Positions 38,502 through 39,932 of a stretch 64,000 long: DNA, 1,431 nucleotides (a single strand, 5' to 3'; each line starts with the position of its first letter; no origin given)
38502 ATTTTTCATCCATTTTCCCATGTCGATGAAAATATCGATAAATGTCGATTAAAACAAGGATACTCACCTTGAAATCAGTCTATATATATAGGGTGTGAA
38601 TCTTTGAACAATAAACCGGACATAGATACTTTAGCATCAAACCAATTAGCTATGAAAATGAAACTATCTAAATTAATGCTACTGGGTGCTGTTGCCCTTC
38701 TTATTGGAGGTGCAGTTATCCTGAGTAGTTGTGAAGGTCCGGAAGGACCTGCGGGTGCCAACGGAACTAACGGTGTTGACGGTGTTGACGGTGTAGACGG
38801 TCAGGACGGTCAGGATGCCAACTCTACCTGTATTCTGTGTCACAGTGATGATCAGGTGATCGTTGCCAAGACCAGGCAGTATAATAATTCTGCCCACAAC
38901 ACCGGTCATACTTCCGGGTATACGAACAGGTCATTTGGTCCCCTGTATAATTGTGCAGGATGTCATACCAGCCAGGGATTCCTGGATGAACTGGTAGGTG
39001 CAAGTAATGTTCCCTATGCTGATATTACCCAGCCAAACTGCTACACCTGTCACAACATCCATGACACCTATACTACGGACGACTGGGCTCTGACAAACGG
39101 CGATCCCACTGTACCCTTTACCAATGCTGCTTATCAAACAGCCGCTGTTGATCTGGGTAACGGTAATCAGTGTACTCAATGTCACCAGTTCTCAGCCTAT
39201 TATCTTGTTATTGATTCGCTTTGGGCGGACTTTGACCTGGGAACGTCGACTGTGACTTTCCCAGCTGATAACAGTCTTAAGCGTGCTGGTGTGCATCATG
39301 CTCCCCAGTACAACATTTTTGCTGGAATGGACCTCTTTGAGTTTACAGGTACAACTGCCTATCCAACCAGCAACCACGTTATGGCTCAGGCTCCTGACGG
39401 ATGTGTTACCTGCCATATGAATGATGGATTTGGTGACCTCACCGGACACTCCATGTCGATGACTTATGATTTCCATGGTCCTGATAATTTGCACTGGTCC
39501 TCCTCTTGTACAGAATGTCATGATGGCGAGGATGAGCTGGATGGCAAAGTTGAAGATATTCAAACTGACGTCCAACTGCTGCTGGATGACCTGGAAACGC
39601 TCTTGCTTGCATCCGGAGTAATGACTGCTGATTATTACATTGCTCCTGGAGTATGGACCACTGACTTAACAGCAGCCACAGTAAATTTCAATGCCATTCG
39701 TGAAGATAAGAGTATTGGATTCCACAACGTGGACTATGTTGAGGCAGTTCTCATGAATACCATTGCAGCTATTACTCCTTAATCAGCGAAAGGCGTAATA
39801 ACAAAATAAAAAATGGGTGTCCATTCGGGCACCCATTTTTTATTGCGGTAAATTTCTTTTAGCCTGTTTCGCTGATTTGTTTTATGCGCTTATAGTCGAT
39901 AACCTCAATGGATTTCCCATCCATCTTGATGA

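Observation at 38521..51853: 13-kb multihaem cytochrome island with no catalytic reductase, built mostly of lipoproteins and bracketed by two FNR-like regulators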

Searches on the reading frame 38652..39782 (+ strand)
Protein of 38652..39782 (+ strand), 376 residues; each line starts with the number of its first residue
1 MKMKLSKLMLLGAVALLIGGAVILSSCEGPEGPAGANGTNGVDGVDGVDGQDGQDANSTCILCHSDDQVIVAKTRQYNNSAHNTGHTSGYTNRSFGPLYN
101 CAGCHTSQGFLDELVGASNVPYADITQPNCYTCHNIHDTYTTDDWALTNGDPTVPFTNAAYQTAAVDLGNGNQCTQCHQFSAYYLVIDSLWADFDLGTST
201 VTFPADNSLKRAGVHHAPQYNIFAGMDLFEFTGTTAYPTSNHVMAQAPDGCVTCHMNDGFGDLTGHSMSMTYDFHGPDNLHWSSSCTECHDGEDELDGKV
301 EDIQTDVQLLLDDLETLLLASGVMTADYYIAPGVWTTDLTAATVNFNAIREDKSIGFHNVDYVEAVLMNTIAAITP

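Call 3: search_protein_families(library=pfam, proteins=[window:38652-39782:+], max_evalue=0.01)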
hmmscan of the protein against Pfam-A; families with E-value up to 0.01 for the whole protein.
window:38652-39782:+ (376 aa): 8 families
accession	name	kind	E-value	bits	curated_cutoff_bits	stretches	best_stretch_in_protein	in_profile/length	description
PF14522.11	Cytochrome_C7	-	6e-08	32.8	24.8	2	98-179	13-67/67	Cytochrome c7 and related cytochrome c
PF22113.1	Mtrc-MtrF_II-IV_dom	-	8.5e-08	32.4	30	1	55-181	27-166/176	Outer membrane cytochrome MtrC/MtrF-like, domains II/IV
PF14537.11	Cytochrom_c3_2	-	2.4e-06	28.4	25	0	100-139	28-69/79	Cytochrome c3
PF22678.1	Cytochrom_c_NrfB-like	-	3.8e-05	24.5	27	0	251-293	1-43/89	Cytochrome c-type protein NrfB-like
PF02085.21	Cytochrom_CIII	-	0.00078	20.2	22.9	0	246-296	44-88/101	Class III cytochrome C family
PF01391.23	Collagen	-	0.00083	19.5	27.2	1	29-55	28-54/60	Collagen triple helix repeat (20 copies)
PF09699.15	Paired_CXXCH_1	-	0.0016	18.5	20.6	0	127-138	6-17/41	Doubled CXXCH motif (Paired_CXXCH_1)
PF03892.19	NapB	-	0.0042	17.6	25.1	0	57-116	64-122/127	Nitrate reductase cytochrome c-type subunit (NapB)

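Call 5: search_protein_families(library=ncbifam, proteins=[window:38652-39782:+], max_evalue=0.01)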
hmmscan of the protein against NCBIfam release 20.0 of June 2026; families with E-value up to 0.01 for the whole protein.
window:38652-39782:+ (376 aa): 4 families
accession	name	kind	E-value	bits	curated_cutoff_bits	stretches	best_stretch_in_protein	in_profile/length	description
NF038329.2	gly_rich_SclB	equivalog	0.0013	17.7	325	1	29-55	283-309/442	LPXTG-anchored collagen-like adhesin Scl2/SclB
NF045713.1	CxxCH_16_HmcA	equivalog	0.0016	17.2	400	0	57-179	132-234/541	sulfate respiration complex hexadecaheme cytochrome HmcA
TIGR04257.1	nanowire_3heme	domain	0.003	17.7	40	0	99-143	24-67/75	c(7)-type cytochrome triheme domain-containing protein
TIGR03508.1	decahem_SO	subfamily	0.0046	16.5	192.2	0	26-158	39-158/258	DmsE family decaheme c-type cytochrome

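Call 17: search_solved_structures(query=window:38652-39782:+, max_evalue=1)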
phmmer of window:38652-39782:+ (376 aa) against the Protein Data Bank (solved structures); distinct sequences matched with E-value up to 1: 1.
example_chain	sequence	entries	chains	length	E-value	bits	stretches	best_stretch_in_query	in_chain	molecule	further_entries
6i5b_A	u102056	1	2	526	0.0035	19.5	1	236-318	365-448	Uncharacterized protein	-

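Call 89: search_solved_structures(query=A5, max_evalue=1, show_alignments=1)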
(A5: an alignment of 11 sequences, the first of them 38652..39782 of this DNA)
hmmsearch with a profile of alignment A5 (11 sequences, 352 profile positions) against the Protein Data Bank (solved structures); distinct sequences matched with E-value up to 1: 41.
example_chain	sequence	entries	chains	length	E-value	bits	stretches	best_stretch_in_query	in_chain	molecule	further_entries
8rv0_Y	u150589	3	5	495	1.4e-11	47.3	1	52-350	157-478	Octaheme cytochrome c nitrite reductase | Octaheme nitrite c cytochrome c reductase | Octaheme nitrite reductase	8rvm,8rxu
6i5b_A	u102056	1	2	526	9.9e-10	41.2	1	225-348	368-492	Uncharacterized protein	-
6qvm_A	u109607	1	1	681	1.8e-08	37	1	125-346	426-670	Multiheme cytochrome cf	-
3ubr_A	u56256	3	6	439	5.8e-08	35.4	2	231-347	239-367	Cytochrome c-552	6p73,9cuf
4fas_A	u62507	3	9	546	9.9e-08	34.6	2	226-267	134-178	Hydroxylamine oxidoreductase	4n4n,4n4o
6m0p_A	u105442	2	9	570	1.3e-07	34.2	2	226-267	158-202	Aerobic hydroxylamine oxidoreductase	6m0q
1fgj_A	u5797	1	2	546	1.4e-07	34.1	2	226-267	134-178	HYDROXYLAMINE OXIDOREDUCTASE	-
8bcx_A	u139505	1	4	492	1.9e-07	33.7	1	132-346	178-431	Nitrite reductase (cytochrome; ammonia-forming)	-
6v0a_A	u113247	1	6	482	1.1e-06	31.1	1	130-344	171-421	Nitrite reductase (cytochrome; ammonia-forming)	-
1oah_A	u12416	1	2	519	5e-06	29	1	227-349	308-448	CYTOCHROME C NITRITE REDUCTASE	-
2j7a_A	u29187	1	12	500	6.9e-06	28.5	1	229-346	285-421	CYTOCHROME C NITRITE REDUCTASE NRFA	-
7qth_A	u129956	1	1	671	7.6e-06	28.4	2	56-176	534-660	Extracellular iron oxide respiratory system surface decaheme cytochrome c component MtrC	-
2vr0_A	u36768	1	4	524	8e-06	28.3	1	229-346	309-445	CYTOCHROME C NITRITE REDUCTASE, CATALYTIC SUBUNIT NFRA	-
7o7g_A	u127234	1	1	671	1.1e-05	27.9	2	56-176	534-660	Extracellular iron oxide respiratory system surface decaheme cytochrome c component MtrC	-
3sxq_A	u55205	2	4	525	2.2e-05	26.9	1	54-349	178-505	Eight-heme nitrite reductase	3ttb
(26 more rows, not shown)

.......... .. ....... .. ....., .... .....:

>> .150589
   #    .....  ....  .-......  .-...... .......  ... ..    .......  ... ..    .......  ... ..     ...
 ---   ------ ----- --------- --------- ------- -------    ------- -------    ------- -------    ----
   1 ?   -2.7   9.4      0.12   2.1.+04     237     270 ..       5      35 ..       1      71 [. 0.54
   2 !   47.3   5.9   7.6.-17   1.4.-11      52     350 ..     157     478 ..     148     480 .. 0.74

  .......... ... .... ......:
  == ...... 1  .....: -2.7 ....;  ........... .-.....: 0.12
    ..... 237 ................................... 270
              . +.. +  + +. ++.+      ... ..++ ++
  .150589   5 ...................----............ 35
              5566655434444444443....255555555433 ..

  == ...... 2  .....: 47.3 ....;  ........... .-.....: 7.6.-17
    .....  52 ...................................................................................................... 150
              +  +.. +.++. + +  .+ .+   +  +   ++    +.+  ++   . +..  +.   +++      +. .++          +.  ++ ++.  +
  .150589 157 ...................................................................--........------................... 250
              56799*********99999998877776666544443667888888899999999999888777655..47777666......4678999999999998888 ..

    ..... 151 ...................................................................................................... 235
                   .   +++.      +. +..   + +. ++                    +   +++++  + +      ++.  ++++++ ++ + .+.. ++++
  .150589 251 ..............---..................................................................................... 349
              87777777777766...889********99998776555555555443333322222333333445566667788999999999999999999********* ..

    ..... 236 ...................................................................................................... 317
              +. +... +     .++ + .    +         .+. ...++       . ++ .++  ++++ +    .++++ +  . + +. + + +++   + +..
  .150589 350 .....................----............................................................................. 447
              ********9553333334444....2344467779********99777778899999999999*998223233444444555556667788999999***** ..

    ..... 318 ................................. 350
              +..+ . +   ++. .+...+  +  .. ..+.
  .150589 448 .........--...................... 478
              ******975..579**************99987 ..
